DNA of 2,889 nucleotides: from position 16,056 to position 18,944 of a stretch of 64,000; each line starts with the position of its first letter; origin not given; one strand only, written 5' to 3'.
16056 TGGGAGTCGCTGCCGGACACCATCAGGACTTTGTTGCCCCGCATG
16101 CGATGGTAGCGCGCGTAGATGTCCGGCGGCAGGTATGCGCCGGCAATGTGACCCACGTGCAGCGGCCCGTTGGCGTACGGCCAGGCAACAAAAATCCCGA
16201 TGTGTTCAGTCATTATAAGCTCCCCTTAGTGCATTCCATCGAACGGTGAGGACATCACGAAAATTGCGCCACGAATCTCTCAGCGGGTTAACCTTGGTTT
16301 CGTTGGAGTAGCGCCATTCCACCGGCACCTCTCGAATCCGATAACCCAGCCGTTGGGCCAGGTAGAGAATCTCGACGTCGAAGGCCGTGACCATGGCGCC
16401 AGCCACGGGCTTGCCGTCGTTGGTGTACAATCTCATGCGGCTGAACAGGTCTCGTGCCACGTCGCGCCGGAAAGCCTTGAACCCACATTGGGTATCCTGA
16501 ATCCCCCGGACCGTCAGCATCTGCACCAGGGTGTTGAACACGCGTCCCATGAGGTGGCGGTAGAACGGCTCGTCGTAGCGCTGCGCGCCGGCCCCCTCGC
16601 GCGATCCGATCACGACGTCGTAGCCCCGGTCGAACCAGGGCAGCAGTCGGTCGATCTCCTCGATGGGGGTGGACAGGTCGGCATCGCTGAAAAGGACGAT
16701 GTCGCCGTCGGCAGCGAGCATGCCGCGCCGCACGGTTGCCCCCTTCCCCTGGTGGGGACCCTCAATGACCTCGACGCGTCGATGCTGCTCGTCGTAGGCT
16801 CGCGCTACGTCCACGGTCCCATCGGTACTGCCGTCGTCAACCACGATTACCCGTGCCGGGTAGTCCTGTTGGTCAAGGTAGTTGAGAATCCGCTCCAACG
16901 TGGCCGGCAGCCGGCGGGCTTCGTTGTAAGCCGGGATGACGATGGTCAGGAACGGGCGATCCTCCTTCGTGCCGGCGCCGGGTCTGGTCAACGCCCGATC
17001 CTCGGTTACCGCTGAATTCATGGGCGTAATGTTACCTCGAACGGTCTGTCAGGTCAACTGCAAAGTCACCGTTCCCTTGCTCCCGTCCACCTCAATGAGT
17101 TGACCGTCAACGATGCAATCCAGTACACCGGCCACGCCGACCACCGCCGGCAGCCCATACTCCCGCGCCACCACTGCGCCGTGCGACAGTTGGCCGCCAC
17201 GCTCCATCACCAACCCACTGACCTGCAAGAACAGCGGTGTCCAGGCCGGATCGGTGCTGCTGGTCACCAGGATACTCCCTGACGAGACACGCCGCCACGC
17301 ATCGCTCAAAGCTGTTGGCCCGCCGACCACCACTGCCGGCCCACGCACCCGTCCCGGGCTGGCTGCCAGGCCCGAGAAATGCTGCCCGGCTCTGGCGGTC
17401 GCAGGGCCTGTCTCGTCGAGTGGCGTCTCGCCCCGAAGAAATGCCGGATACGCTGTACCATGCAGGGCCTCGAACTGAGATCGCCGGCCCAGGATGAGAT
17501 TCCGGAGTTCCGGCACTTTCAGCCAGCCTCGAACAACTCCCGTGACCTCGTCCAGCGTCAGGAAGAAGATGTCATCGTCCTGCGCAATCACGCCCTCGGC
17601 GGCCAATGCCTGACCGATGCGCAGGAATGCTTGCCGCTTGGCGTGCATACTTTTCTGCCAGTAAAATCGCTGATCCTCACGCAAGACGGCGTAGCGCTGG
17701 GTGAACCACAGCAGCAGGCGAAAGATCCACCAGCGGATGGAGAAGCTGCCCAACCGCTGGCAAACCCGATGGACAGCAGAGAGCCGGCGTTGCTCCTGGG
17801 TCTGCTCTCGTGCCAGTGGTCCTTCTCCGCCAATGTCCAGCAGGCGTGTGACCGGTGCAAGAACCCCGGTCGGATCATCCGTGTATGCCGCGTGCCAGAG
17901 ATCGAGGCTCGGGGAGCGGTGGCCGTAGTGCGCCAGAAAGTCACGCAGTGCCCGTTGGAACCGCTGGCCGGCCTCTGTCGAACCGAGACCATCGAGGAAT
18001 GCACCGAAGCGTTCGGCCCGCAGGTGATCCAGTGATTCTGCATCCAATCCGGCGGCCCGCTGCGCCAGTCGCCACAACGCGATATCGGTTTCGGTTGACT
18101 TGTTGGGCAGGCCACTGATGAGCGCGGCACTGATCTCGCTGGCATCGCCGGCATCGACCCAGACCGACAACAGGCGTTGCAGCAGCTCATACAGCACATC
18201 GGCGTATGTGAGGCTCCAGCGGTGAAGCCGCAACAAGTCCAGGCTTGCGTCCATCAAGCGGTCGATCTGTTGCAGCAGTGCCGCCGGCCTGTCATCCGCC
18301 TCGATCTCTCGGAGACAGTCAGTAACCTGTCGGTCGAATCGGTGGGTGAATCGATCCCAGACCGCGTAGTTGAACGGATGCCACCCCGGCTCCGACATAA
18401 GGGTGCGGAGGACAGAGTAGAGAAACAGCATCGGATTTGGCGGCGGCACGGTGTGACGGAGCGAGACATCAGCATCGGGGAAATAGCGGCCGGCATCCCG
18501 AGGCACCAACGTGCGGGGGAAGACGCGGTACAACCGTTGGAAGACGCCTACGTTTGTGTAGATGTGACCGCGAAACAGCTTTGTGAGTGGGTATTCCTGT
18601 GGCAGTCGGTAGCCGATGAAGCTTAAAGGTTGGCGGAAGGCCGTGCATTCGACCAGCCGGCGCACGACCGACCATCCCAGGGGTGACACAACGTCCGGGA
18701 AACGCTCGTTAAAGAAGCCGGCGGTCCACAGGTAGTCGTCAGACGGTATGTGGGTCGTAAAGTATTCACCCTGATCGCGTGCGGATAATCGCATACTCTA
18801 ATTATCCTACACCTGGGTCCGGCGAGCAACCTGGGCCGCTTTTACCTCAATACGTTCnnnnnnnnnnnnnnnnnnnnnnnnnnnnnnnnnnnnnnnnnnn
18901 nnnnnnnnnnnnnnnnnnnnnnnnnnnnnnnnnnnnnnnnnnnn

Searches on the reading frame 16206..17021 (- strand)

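Call 39: search_protein_families(library=pfam, proteins=[window:16206-17021:-], max_evalue=0.001)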
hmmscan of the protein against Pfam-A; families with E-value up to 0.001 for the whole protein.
window:16206-17021:- (271 aa): 4 families
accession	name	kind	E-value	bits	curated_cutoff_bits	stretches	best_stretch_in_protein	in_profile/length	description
PF00535.33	Glycos_transf_2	-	1.1e-34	120.2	23.3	1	26-193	1-168/168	Glycosyl transferase family 2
PF13641.12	Glyco_tranf_2_3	-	2.8e-12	47.6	27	1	25-230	3-202/230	Glycosyltransferase like family 2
PF10111.15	Glyco_tranf_2_2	-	1.7e-07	31.5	27.3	1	26-117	1-93/276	Glycosyltransferase like family 2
PF13704.12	Glyco_tranf_2_4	-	0.00072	20.4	27.5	0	41-115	6-81/98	Glycosyl transferase family 2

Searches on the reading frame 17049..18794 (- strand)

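Call 39: search_protein_families(library=pfam, proteins=[window:17049-18794:-], max_evalue=0.001)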
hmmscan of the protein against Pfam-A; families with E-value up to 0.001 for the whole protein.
window:17049-18794:- (581 aa): 1 family
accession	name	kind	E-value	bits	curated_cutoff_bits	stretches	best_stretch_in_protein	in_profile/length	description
PF00391.29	PEP-utilizers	-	1.6e-23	82.5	23.1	1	505-574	3-72/72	PEP-utilising enzyme, mobile domain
